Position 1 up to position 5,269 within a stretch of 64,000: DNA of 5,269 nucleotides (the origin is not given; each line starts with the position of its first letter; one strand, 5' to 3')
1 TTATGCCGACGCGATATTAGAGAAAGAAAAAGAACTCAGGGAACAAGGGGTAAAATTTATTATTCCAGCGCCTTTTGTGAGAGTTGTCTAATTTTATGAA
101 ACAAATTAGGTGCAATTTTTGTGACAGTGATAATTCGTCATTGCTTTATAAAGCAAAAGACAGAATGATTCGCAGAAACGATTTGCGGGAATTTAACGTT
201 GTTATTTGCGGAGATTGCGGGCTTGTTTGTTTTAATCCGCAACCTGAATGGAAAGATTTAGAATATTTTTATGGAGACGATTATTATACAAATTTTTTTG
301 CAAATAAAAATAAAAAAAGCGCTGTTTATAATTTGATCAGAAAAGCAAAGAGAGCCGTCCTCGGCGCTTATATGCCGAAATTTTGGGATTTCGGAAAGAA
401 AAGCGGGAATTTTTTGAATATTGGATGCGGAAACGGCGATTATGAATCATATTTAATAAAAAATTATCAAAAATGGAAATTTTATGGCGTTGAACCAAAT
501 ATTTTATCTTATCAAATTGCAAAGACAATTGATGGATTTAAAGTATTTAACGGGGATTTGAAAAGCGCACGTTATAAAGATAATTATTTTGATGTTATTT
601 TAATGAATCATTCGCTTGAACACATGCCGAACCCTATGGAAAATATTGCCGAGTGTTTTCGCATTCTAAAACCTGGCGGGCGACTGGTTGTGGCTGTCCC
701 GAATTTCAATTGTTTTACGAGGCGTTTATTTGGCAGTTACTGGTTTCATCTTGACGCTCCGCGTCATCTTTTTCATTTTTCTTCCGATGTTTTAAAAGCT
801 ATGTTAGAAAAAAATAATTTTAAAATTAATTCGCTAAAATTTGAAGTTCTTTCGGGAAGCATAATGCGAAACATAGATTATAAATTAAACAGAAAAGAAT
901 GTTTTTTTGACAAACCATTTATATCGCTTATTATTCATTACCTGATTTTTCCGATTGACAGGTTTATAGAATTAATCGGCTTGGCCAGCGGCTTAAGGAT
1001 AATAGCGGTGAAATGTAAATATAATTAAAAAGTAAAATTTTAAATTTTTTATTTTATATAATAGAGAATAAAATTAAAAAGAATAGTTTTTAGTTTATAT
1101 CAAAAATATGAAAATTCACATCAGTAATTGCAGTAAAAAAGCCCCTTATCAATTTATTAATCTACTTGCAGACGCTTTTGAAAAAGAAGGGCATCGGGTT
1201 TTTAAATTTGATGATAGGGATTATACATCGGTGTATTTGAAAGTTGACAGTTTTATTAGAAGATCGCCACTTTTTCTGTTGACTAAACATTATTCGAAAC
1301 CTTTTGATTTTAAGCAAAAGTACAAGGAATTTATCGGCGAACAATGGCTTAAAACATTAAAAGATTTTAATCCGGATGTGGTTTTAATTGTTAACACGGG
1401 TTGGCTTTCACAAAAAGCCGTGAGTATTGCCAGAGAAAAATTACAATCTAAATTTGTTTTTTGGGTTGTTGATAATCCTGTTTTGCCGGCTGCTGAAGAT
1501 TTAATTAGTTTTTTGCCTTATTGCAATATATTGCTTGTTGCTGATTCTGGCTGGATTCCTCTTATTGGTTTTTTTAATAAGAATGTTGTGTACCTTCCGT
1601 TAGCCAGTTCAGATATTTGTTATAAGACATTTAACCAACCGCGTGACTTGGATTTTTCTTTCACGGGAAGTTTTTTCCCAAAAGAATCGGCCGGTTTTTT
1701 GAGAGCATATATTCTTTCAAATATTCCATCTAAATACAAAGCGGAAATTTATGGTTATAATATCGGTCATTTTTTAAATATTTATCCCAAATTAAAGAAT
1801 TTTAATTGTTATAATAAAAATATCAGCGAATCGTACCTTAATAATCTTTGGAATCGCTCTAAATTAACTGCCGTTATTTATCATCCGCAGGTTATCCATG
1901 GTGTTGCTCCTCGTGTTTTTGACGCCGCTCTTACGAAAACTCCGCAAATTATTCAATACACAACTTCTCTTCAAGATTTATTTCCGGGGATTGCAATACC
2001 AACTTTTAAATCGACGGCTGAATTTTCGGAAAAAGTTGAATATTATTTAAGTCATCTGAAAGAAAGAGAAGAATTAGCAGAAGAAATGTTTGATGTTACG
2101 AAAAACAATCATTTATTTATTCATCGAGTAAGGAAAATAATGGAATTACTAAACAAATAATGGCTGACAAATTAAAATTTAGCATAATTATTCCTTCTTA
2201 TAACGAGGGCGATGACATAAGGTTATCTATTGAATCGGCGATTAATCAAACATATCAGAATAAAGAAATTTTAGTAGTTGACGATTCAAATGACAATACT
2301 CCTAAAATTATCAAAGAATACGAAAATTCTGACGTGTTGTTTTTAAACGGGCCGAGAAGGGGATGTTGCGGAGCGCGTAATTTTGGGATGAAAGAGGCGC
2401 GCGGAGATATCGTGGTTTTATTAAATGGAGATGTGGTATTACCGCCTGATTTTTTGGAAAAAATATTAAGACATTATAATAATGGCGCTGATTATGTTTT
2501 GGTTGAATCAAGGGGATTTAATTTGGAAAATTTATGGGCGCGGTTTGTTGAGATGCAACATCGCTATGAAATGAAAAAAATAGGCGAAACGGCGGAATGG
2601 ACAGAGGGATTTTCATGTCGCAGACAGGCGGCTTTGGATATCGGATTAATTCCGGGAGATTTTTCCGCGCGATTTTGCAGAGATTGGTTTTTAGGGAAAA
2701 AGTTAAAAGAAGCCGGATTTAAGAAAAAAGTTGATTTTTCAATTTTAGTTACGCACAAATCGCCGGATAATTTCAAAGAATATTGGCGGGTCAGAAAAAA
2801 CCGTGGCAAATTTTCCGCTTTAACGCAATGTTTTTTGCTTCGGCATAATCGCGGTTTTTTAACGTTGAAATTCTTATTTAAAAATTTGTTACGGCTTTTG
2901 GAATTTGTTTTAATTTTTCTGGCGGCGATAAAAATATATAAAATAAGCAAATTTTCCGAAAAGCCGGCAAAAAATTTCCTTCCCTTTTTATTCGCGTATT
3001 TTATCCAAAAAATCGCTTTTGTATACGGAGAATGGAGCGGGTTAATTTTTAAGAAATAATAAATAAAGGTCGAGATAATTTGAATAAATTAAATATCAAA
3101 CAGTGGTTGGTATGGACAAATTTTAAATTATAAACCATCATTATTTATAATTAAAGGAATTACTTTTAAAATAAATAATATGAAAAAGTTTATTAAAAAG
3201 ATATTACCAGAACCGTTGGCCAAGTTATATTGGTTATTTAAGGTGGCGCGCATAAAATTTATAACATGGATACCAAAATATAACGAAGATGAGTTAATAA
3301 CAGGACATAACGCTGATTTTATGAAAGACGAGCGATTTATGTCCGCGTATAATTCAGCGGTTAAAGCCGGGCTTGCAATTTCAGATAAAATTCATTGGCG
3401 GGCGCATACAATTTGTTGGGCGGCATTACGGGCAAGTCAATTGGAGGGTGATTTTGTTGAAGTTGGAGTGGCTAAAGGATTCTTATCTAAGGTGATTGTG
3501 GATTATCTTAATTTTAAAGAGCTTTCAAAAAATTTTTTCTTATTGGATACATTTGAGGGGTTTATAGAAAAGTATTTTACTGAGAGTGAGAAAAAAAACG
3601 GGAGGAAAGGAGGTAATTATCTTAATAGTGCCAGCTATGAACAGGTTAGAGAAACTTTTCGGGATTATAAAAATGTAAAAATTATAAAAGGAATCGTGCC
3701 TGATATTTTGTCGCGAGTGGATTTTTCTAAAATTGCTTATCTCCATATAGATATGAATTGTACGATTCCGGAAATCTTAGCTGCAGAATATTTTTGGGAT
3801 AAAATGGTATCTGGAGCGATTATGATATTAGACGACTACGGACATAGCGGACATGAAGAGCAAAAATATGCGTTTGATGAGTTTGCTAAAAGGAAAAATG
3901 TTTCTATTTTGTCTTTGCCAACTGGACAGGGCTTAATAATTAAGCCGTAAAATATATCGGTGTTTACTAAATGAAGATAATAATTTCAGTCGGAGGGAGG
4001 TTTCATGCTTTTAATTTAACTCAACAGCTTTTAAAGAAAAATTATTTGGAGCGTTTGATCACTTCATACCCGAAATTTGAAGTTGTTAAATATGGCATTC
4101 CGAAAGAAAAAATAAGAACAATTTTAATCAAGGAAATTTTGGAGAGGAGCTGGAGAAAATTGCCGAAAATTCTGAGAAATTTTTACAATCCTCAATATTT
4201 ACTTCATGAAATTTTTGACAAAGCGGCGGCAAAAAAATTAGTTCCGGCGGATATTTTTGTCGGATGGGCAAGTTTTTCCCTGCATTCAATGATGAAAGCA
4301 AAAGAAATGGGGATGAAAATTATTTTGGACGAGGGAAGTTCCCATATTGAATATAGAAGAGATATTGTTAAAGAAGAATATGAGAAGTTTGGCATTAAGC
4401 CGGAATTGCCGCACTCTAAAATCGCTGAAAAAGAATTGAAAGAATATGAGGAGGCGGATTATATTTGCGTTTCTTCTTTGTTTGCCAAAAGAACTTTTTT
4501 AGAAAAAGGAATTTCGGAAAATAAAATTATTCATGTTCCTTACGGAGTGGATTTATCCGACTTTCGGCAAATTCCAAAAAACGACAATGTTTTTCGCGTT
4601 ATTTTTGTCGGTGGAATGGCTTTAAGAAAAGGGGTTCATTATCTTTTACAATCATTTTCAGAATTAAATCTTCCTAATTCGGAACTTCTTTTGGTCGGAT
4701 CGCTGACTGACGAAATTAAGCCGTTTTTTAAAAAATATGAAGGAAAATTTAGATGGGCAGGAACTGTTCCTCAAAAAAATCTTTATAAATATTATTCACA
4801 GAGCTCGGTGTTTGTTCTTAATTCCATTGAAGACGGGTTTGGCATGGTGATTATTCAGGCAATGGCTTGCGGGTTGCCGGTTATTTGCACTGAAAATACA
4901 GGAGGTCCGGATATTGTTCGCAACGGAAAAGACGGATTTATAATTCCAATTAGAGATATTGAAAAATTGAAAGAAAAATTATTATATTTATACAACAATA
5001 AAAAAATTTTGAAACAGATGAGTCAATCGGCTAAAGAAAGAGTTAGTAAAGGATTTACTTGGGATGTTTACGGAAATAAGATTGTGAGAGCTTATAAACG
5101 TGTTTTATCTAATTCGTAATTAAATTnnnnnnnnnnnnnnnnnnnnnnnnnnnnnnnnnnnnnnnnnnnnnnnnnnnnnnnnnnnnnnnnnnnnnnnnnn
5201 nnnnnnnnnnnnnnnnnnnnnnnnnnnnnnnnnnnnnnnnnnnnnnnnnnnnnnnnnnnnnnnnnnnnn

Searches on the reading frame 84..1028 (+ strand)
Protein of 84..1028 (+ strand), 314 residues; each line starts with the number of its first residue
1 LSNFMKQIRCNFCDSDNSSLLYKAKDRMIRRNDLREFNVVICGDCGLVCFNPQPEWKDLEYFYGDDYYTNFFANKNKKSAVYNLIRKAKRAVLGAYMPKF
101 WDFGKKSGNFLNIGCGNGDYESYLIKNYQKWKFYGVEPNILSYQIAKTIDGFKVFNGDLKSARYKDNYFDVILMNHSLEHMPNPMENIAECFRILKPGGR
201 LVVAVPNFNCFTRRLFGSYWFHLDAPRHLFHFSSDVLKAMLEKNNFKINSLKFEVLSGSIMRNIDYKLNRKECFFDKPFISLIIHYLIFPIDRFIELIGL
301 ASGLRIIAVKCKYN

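Call 22: search_protein_families(library=pfam, proteins=[window:84-1028:+], max_evalue=0.0001)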
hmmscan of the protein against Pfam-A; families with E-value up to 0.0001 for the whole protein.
window:84-1028:+ (314 aa): 7 families
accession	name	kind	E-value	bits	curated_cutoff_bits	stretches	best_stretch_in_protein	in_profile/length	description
PF13489.12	Methyltransf_23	-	6e-25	88.3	27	1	93-250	9-163/164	Methyltransferase domain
PF08241.18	Methyltransf_11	-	1.7e-16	61.1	21.2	1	111-203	1-95/95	Methyltransferase domain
PF13649.12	Methyltransf_25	-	8e-13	49.3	27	1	111-199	2-97/97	Methyltransferase domain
PF13847.12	Methyltransf_31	-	1.8e-11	44.4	27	1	106-217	3-114/145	Methyltransferase domain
PF08242.18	Methyltransf_12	-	6.6e-11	43.2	30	1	111-201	1-98/98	Methyltransferase domain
PF07021.18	MetW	-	6.3e-10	39.4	21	1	108-214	15-118/193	Methionine biosynthesis protein MetW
PF01209.24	Ubie_methyltran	-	1.8e-05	24.6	20.1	1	105-203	46-151/233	ubiE/COQ5 methyltransferase family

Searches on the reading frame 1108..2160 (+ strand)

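Call 22: search_protein_families(library=pfam, proteins=[window:1108-2160:+], max_evalue=0.0001)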
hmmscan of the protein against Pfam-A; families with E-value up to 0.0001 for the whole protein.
window:1108-2160:+ (350 aa): 1 family
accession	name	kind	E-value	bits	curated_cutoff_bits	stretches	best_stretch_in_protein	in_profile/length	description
PF13524.12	Glyco_trans_1_2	-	2.7e-17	63.5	25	1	210-345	15-143/144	Glycosyl transferase-like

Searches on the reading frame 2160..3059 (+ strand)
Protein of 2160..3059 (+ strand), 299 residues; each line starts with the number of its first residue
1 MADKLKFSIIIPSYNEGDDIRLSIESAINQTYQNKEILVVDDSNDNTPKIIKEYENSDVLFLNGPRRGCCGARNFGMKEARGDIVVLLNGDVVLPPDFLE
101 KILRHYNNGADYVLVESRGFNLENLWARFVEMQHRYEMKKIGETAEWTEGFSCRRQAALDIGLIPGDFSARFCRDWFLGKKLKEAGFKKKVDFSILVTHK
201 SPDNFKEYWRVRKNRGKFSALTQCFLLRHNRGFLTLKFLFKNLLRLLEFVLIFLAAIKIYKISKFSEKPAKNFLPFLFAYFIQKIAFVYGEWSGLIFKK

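Call 22: search_protein_families(library=pfam, proteins=[window:2160-3059:+], max_evalue=0.0001)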
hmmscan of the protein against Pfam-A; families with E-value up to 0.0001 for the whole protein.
window:2160-3059:+ (299 aa): 4 families
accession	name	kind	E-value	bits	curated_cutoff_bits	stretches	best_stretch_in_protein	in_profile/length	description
PF00535.33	Glycos_transf_2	-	5e-34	118.1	23.3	1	8-144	1-144/168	Glycosyl transferase family 2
PF13641.12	Glyco_tranf_2_3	-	1.1e-10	42.4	27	1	7-210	3-222/230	Glycosyltransferase like family 2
PF13632.12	Glyco_trans_2_3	-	5e-06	26.9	27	1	84-273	1-183/198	Glycosyl transferase family group 2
PF13506.12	Glyco_transf_21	-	1.5e-05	25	21.7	1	76-209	25-166/174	Glycosyl transferase family 21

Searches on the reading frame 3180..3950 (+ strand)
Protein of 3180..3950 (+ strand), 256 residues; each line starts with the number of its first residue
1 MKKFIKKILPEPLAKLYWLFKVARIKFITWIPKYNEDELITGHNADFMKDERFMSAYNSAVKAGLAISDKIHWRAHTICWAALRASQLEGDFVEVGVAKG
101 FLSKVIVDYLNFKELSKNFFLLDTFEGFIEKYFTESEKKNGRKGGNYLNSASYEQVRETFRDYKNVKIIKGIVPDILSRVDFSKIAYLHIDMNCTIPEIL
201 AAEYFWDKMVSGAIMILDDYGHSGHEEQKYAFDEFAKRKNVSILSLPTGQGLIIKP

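Call 22: search_protein_families(library=pfam, proteins=[window:3180-3950:+], max_evalue=0.0001)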
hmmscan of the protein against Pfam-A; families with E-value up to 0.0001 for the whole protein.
window:3180-3950:+ (256 aa): 2 families
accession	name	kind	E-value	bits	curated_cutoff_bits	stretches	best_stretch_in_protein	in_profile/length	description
PF05711.17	TylF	-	6e-16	58.9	23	1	79-241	82-248/264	Macrocin-O-methyltransferase (TylF)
PF13578.12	Methyltransf_24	-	7.4e-07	30.5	26.3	1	93-220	1-105/105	Methyltransferase domain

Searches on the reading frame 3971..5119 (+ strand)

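Call 22: search_protein_families(library=pfam, proteins=[window:3971-5119:+], max_evalue=0.0001)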
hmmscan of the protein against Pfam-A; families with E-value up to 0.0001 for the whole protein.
window:3971-5119:+ (382 aa): 4 families
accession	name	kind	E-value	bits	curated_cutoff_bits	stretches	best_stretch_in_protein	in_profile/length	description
PF00534.26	Glycos_transf_1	-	3.4e-35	121.5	26.4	1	197-357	5-172/172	Glycosyl transferases group 1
PF13692.12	Glyco_trans_1_4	-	4.2e-30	105.3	27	1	209-343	3-142/142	Glycosyl transferases group 1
PF13524.12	Glyco_trans_1_2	-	9.2e-10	39.1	25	1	232-365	12-136/144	Glycosyl transferase-like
PF20706.3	GT4-conflict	-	9.4e-07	28.6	26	1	268-314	272-318/385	Family 4 Glycosyltransferase in conflict systems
